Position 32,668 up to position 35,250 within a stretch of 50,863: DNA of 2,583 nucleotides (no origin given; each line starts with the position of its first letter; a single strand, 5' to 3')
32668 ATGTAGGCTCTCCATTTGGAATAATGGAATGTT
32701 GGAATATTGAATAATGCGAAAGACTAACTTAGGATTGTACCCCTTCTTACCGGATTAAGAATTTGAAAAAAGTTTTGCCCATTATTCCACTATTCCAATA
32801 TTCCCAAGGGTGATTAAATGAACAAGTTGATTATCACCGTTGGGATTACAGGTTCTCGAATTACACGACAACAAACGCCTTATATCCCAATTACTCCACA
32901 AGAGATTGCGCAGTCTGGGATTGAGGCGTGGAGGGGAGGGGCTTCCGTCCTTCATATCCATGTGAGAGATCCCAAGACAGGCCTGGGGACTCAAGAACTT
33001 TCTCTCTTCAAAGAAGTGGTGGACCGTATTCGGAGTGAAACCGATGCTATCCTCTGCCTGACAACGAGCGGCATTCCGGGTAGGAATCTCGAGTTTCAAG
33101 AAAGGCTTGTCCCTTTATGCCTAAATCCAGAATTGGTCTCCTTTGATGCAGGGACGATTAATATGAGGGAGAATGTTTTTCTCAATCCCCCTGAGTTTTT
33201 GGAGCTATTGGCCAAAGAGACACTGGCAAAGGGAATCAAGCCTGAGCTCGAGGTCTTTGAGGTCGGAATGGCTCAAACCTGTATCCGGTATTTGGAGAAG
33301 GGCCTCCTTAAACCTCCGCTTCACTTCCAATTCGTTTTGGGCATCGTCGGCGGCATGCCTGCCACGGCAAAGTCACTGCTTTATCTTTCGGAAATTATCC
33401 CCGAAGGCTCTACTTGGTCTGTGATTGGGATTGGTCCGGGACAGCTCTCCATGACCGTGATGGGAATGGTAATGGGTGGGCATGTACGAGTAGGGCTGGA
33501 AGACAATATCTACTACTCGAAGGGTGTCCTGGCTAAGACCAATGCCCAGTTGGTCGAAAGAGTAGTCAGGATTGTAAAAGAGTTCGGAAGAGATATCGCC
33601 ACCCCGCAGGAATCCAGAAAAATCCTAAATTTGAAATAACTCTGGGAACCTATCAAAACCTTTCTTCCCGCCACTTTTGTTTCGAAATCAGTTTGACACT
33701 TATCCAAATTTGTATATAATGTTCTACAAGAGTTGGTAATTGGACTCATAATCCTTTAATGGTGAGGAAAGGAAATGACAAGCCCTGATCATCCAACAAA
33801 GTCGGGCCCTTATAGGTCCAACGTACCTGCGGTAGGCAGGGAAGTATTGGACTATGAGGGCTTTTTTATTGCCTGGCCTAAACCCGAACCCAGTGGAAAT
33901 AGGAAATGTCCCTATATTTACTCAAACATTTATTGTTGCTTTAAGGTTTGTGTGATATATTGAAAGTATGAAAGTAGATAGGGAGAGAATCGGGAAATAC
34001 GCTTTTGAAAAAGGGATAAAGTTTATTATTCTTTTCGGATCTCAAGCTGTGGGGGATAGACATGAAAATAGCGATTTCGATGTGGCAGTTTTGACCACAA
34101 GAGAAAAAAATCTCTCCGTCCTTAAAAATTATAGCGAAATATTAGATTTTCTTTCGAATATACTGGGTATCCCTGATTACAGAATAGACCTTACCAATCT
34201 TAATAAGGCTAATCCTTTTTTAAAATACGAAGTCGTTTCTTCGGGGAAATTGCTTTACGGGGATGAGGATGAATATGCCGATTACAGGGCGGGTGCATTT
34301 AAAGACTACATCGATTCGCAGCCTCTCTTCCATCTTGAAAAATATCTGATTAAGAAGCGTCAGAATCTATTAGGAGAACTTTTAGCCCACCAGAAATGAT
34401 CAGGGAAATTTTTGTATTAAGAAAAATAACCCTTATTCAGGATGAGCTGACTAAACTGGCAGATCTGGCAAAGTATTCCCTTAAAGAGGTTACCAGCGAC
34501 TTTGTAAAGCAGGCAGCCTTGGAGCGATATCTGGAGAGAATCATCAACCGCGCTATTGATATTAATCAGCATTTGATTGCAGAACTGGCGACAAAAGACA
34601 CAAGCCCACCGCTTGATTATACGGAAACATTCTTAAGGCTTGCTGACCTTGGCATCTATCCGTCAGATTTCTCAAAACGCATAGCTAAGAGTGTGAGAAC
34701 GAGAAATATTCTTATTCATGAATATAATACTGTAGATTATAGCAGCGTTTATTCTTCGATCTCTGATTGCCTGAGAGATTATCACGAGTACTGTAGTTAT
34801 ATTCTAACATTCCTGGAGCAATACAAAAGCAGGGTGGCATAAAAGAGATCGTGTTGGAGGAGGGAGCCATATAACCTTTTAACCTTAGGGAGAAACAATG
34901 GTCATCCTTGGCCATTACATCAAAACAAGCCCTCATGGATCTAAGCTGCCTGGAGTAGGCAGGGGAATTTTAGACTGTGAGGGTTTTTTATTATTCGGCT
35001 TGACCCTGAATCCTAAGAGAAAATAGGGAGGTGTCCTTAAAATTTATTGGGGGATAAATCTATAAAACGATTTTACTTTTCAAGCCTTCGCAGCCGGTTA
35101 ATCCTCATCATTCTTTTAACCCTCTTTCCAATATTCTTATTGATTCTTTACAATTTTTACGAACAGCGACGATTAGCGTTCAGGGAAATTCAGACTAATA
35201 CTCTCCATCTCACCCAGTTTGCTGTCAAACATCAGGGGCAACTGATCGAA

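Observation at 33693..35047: Consensus promoter plus ~140-nt structured leader/sRNA with terminator, duplicated as ~190-bp direct repeats bracketing the MNT-HepT cassette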

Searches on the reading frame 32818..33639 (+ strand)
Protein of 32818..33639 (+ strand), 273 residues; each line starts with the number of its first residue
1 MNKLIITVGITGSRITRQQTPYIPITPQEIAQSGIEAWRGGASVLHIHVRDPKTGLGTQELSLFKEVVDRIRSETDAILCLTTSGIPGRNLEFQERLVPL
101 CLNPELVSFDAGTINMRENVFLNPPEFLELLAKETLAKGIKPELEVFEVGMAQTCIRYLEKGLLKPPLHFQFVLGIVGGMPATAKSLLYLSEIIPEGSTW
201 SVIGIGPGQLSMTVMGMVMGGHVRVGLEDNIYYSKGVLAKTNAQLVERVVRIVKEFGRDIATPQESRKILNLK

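Call 12: find_encoding_contigs(protein=window:32818-33639:+, flank=10000, max_places=10)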
Protein window:32818-33639:+ (273 aa): 22 contigs read that carry it; 10 places shown.
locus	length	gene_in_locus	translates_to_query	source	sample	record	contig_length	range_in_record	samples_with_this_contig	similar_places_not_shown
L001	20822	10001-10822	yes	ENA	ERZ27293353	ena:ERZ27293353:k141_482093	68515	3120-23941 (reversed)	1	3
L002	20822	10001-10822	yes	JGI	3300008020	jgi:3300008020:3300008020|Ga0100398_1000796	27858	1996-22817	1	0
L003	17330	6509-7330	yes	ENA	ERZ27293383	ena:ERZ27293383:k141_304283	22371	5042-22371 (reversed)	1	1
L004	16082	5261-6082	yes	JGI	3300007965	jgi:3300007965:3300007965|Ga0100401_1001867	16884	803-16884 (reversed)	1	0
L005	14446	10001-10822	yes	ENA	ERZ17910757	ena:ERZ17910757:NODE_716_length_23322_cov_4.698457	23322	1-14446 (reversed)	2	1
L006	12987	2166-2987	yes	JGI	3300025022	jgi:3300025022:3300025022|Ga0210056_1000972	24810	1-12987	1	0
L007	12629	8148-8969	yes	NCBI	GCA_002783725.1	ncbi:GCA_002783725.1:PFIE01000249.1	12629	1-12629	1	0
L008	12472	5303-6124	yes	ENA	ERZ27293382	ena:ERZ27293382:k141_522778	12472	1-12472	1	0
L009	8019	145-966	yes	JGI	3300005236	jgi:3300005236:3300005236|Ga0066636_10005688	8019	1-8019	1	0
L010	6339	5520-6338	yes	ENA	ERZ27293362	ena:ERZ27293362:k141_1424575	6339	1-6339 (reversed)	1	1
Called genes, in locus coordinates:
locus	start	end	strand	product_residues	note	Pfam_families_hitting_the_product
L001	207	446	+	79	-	-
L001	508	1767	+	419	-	PF02812:ELFV_dehydrog_N, PF00208:ELFV_dehydrog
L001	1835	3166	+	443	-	PF00202:Aminotran_3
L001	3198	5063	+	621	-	PF02730:AFOR_N, PF01314:AFOR_C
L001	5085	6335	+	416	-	PF13433:Peripla_BP_5, PF13458:Peripla_BP_6, PF01094:ANF_receptor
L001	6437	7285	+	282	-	PF02653:BPD_transp_2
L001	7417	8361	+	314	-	PF02653:BPD_transp_2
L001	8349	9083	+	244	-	PF00005:ABC_tran, PF13304:AAA_21 (faint), PF12399:BCA_ABC_TP_C (weak)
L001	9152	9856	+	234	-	PF00005:ABC_tran, PF02463:SMC_N (faint), PF13304:AAA_21 (weak)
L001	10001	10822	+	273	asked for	PF05853:BKACE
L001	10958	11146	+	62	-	-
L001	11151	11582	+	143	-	PF01909:NTP_transf_2, PF18765:Polbeta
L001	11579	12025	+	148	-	PF01934:HepT-like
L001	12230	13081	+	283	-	PF02743:dCache_1, PF22588:dCache_1_like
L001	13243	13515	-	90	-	-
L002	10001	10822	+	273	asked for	PF05853:BKACE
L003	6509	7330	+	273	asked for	PF05853:BKACE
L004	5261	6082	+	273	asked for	PF05853:BKACE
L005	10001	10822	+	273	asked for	PF05853:BKACE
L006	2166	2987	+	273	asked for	PF05853:BKACE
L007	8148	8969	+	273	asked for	PF05853:BKACE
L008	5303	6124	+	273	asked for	PF05853:BKACE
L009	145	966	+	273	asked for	PF05853:BKACE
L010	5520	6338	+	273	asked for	PF05853:BKACE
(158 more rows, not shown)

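Call 58: list_cluster_members(proteins=[window:32818-33639:+, window:34396-34842:+])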
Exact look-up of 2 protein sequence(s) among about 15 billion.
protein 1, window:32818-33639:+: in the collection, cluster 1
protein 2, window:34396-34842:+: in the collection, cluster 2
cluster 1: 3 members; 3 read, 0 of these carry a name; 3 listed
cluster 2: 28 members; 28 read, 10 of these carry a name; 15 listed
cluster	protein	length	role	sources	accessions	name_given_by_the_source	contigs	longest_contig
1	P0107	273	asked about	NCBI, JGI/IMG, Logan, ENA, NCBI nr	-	-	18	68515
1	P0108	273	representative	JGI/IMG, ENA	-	-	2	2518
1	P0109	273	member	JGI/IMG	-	-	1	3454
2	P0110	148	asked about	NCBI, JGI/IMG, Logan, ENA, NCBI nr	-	-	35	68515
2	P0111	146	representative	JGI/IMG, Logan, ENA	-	-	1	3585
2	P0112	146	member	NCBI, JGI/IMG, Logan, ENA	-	uncharacterized protein YutE (UPF0331/DUF86 family)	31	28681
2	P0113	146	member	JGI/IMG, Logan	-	uncharacterized protein YutE (UPF0331/DUF86 family)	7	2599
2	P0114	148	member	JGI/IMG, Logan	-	uncharacterized protein YutE (UPF0331/DUF86 family)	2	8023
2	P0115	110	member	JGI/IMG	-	uncharacterized protein YutE (UPF0331/DUF86 family)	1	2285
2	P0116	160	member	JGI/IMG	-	uncharacterized protein YutE (UPF0331/DUF86 family)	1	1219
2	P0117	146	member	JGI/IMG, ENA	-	uncharacterized protein YutE (UPF0331/DUF86 family)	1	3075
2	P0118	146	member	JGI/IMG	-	uncharacterized protein YutE (UPF0331/DUF86 family)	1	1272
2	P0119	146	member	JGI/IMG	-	uncharacterized protein YutE (UPF0331/DUF86 family)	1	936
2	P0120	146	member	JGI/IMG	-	uncharacterized protein YutE (UPF0331/DUF86 family)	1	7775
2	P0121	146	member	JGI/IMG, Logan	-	uncharacterized protein YutE (UPF0331/DUF86 family)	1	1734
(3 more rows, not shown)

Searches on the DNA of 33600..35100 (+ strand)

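Call 6: search_rna_families(source=window, start=33600, end=35100, threshold=evalue, max_evalue=10, show_alignments=4)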
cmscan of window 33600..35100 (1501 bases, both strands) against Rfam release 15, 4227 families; matches with E-value up to 10: 2.
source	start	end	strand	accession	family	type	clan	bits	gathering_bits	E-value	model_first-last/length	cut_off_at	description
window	34001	34049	+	RF03925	mir-1011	Gene; miRNA;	-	16.3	60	9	1-54/54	no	mir-1011 microRNA precursor family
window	34380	34456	-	RF03585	mir-3938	Gene; miRNA;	-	15.8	94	8.3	1-88/88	no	mir-3938 microRNA precursor family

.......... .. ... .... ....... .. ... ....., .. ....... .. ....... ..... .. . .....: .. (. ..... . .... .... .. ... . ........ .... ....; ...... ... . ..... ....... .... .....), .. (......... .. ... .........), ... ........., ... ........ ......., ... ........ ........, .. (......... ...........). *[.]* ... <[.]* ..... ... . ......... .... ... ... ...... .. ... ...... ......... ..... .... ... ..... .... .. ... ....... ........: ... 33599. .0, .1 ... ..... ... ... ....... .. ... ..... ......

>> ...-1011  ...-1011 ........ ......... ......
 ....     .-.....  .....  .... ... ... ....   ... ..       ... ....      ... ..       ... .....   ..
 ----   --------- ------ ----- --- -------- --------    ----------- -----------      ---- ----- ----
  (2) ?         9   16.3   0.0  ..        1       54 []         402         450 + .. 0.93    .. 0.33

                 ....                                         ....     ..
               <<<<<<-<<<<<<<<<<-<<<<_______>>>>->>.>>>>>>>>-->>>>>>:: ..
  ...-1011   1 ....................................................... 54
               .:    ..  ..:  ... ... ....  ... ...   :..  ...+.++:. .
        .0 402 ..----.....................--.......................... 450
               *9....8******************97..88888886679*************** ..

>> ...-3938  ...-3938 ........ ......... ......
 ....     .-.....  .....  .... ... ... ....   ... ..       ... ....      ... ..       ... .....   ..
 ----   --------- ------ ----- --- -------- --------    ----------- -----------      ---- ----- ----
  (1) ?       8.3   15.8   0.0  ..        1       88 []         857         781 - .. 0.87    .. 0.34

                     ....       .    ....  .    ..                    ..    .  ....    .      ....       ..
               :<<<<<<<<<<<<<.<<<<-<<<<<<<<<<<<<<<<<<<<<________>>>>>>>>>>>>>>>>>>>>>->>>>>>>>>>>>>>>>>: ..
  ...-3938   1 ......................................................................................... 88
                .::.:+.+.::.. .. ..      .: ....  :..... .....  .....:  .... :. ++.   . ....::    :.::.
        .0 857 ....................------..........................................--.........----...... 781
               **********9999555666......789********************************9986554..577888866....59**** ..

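Call 82: search_dna_similar(query=window:33684-33913:+, collection=plasmids, mode=distant, max_evalue=0.001, max_rows=10)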
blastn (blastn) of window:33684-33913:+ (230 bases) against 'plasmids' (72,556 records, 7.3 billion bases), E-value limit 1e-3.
No match.

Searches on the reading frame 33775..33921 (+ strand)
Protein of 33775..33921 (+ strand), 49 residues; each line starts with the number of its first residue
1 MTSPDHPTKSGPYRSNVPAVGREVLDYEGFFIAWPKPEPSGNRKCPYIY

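Call 92: find_homologous_proteins(query=A4, max_evalue=0.001)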
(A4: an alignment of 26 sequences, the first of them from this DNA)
Query A4 (26 sequences) (49 aa, profile of the alignment): 55 proteins with E <= 0.001 among 84 candidates.
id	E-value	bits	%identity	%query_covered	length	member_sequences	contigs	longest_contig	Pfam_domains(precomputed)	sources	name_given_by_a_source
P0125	8.1e-21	91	76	86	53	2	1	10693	-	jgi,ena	-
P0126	3.3e-20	89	74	86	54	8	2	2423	-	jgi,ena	jgi:hypothetical protein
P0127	1.3e-19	87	71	86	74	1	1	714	-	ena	-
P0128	5.3e-19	85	67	100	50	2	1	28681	-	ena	-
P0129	7.9e-19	85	69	86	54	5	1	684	-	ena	-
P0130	1.1e-18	84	59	100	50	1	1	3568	-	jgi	-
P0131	3.9e-18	83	57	86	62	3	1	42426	-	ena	-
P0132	9.4e-18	81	98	100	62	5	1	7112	-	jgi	jgi:hypothetical protein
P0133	9.6e-18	81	96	98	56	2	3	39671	-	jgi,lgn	jgi:hypothetical protein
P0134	1.3e-17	81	66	78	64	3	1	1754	-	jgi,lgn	jgi:hypothetical protein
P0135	1.9e-17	80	64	86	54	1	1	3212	-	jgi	-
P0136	5.0e-17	79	80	100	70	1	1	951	-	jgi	-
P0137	8.1e-17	78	52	86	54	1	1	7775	-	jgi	jgi:hypothetical protein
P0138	2.0e-16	77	50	98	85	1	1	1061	-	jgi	jgi:hypothetical protein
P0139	2.1e-16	77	52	86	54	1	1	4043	-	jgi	-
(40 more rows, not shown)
